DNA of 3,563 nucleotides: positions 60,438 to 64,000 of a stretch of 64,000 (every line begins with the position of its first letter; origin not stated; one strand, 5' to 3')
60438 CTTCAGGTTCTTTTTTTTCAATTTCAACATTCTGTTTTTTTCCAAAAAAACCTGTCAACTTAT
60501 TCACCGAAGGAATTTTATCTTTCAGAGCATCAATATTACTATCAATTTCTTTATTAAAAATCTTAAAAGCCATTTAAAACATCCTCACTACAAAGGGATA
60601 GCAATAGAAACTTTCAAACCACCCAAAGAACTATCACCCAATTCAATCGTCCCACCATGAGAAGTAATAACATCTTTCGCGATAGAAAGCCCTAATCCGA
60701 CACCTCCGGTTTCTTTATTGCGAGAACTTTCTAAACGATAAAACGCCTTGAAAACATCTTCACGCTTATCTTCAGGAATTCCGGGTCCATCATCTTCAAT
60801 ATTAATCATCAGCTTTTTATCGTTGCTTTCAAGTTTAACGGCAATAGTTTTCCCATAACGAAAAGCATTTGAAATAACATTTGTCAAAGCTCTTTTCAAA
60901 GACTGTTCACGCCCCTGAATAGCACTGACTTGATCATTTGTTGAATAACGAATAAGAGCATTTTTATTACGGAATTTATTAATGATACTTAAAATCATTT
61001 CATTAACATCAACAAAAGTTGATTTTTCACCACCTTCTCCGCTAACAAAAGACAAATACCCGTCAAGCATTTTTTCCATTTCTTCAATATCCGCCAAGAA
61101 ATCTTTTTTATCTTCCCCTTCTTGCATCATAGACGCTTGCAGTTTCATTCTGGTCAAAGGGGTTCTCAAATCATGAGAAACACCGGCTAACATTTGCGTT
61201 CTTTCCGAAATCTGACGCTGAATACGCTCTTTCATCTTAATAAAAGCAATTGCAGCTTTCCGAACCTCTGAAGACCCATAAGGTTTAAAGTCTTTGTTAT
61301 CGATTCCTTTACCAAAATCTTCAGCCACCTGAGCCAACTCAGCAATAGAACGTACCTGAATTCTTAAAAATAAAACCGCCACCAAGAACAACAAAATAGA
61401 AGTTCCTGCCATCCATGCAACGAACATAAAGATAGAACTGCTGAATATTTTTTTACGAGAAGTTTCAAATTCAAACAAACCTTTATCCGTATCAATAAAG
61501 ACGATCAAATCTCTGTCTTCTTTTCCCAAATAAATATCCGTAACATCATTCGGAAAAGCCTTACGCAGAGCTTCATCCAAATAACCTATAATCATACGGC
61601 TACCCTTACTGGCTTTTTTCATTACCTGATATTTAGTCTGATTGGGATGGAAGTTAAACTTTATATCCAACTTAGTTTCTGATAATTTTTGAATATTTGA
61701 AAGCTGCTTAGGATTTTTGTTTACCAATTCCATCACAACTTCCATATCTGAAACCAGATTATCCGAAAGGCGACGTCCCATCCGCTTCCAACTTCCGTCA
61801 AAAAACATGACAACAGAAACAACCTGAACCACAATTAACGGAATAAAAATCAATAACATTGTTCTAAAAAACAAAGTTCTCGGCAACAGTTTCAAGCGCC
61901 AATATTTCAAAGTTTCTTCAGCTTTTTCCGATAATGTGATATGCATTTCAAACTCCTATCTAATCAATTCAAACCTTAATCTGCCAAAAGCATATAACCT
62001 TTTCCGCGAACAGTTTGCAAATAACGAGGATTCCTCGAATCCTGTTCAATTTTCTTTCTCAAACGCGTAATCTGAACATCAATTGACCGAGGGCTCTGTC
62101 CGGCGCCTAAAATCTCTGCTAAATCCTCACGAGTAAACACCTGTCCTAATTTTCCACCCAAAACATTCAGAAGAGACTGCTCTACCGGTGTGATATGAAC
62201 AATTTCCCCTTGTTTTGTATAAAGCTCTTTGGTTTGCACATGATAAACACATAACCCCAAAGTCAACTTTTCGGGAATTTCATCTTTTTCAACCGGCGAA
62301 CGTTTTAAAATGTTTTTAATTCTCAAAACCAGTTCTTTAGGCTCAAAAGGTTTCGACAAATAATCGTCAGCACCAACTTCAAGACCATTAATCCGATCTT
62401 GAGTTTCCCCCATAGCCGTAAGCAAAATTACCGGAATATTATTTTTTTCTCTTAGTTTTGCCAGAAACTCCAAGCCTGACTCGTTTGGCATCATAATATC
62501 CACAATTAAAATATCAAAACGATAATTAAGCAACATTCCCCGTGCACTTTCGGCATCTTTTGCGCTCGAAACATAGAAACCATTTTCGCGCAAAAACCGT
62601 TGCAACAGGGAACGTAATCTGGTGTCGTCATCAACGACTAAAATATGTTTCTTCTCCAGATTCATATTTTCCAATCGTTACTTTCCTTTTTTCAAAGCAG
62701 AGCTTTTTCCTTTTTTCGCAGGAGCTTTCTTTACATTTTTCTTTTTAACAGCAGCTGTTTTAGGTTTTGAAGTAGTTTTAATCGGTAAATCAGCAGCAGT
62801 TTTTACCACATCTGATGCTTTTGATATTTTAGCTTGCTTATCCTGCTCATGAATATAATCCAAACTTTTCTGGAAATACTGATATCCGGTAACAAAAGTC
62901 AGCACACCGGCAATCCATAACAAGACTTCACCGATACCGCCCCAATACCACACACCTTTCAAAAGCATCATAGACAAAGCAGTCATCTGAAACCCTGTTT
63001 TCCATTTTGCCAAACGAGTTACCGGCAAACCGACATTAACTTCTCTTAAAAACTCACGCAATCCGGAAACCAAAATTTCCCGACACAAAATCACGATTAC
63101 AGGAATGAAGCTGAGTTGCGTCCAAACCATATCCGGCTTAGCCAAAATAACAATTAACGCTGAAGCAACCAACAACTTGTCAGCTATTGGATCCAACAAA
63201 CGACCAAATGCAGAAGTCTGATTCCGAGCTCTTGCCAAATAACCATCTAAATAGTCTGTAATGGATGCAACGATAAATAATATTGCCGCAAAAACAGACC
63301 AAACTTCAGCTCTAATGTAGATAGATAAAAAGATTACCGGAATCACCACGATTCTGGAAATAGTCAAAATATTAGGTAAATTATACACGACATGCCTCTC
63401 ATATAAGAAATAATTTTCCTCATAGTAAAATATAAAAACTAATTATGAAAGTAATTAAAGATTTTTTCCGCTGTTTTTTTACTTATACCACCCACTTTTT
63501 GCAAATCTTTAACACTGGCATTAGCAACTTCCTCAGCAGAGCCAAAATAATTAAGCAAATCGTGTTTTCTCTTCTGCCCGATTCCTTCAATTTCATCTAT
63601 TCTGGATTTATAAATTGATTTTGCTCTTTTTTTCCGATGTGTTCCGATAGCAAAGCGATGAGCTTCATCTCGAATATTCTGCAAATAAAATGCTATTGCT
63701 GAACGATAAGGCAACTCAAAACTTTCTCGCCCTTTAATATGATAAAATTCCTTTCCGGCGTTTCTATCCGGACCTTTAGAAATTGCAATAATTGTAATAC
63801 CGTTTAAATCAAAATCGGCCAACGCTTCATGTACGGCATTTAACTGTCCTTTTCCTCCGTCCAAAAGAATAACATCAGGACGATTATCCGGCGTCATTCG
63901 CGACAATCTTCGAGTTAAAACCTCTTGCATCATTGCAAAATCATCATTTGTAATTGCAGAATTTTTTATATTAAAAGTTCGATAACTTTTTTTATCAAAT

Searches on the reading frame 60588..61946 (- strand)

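Call 32: search_protein_families(library=pfam, proteins=[window:60588-61946:-], max_evalue=0.0001)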
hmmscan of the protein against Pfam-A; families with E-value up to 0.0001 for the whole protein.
window:60588-61946:- (452 aa): 4 families
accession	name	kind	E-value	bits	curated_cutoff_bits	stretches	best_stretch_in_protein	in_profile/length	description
PF02518.31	HATPase_c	-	3.1e-24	86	26.4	1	346-452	2-109/111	Histidine kinase-, DNA gyrase B-, and HSP90-like ATPase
PF00512.31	HisKA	-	2.2e-10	40.8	26.9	1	249-294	2-50/66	His Kinase A (phospho-acceptor) domain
PF13589.12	HATPase_c_3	-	5.9e-07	30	25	1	349-424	2-81/137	Histidine kinase-, DNA gyrase B-, and HSP90-like ATPase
PF00672.30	HAMP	-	2.7e-05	24.9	25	0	193-243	2-52/53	HAMP domain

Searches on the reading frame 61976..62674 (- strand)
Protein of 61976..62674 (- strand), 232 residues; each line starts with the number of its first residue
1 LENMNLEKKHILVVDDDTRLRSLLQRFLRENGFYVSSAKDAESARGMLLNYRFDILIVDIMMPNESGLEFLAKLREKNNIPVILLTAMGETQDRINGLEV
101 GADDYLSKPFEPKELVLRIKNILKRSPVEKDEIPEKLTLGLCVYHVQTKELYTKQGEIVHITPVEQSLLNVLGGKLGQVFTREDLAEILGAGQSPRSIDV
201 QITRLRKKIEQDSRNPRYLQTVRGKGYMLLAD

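Call 32: search_protein_families(library=pfam, proteins=[window:61976-62674:-], max_evalue=0.0001)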
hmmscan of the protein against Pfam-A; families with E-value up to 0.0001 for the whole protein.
window:61976-62674:- (232 aa): 2 families
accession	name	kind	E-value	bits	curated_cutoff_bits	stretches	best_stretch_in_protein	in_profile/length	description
PF00072.30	Response_reg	-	6.1e-31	107.3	30.2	1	11-119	1-110/111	Response regulator receiver domain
PF00486.34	Trans_reg_C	-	2.2e-17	63.3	26.2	1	157-229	2-77/77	Transcriptional regulatory protein, C terminal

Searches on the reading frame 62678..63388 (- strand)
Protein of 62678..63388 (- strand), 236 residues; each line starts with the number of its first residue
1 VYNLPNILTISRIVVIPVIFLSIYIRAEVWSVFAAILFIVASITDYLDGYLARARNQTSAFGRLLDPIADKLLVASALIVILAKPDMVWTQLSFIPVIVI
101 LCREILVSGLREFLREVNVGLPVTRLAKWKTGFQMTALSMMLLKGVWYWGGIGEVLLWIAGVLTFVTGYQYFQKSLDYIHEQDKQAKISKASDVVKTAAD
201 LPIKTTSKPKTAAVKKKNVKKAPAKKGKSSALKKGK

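Call 53: search_protein_families(library=ncbifam, proteins=[window:62678-63388:-], max_evalue=0.001)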
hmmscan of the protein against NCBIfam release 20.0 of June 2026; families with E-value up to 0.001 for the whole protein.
window:62678-63388:- (236 aa): 11 families
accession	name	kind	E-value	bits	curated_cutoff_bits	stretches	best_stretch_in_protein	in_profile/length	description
TIGR00560.1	pgsA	equivalog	2.5e-44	152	109.1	1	3-178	2-179/183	CDP-diacylglycerol--glycerol-3-phosphate 3-phosphatidyltransferase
NF008090.0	PRK10832.1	equivalog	7.8e-35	120.6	304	1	2-177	3-177/182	CDP-diacylglycerol--glycerol-3-phosphate 3-phosphatidyltransferase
NF053678.1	ClpnSynClsA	equivalog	4.5e-19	69.3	240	1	2-144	3-139/180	cardiolipin synthase ClsA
NF040950.1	archin_ph_syn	equivalog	1.9e-10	40.9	180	1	5-108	26-124/191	archaetidylinositol phosphate synthase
TIGR00473.1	pssA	equivalog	4.5e-09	36.6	107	1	20-102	9-92/153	CDP-diacylglycerol--serine O-phosphatidyltransferase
NF045883.1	PIPSynth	equivalog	1.2e-07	31.6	170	1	5-78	25-96/197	phosphatidylinositol phosphate synthase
NF041135.1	IPPtranDIPPsyn_Thcocales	equivalog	1.5e-07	30.8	580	1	28-101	271-344/419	bifunctional L-myo-inositol-1-phosphate cytidylyltransferase/CDP-L-myo-inositol myo-inositolphosphotransferase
TIGR04217.1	archae_ser_T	exception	2.5e-07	30.7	200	1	3-84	8-87/221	archaetidylserine synthase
NF038087.1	arch_ser_synth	exception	8e-07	28.9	240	1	18-106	17-109/216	archaetidylserine synthase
NF038086.1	anchor_synt_A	exception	2.9e-06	27.2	200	1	26-91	27-92/222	protein sorting system archaetidylserine synthase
NF052561.1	PIPSynBT1523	equivalog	0.00057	19.7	350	1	32-81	61-107/232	hypothetical protein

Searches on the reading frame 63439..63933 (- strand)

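Call 53: search_protein_families(library=ncbifam, proteins=[window:63439-63933:-], max_evalue=0.001)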
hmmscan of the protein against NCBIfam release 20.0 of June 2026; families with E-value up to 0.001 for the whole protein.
window:63439-63933:- (164 aa): 15 families
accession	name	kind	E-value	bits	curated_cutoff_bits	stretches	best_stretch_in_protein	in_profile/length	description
TIGR00194.1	uvrC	equivalog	8.3e-37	127.1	285.45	1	1-143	430-574/574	excinuclease ABC subunit UvrC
NF001824.0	PRK00558.1-5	equivalog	2.3e-32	112.2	451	1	18-163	505-645/652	excinuclease ABC subunit UvrC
NF011263.0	PRK14669.1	equivalog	5.6e-29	101.2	1108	1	2-163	446-603/624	excinuclease ABC subunit C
NF011262.0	PRK14668.1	equivalog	2.3e-26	92.3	544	1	2-159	423-574/577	excinuclease ABC subunit C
NF011261.0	PRK14667.1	equivalog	3.6e-25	88.5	818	1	2-162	411-565/567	excinuclease ABC subunit C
NF011260.0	PRK14666.1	equivalog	4.7e-23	81.8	649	1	8-160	527-687/698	excinuclease ABC subunit C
NF011264.0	PRK14670.1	equivalog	2.2e-16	59.2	1021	1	2-160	433-587/602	excinuclease ABC subunit C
NF011266.0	PRK14672.1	equivalog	1e-14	53.9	1504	1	2-154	505-652/691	excinuclease ABC subunit C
NF010337.0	PRK13766.1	equivalog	1.2e-08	33.5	610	1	93-160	703-773/781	Hef nuclease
NF040956.1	Arch_Xpf_endonucase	equivalog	1.9e-06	27.6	300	1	62-163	111-210/222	3'-flap repair endonuclease Xpf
TIGR01259.1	comE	subfamily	4.7e-05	23.4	152.35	1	111-161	69-117/120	comEA protein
TIGR00575.1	dnlj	equivalog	6.9e-05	21.4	444.45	1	115-164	503-552/652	NAD-dependent DNA ligase LigA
NF005932.1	PRK07956.1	equivalog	0.0002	20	369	1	115-163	511-559/664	NAD-dependent DNA ligase LigA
NF010009.0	PRK13482.1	equivalog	0.00068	18.9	201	1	113-160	295-342/357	DNA integrity scanning diadenylate cyclase DisA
NF003301.0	PRK04301.1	equivalog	0.00087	18.5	259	0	109-160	4-56/316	DNA repair and recombination protein RadA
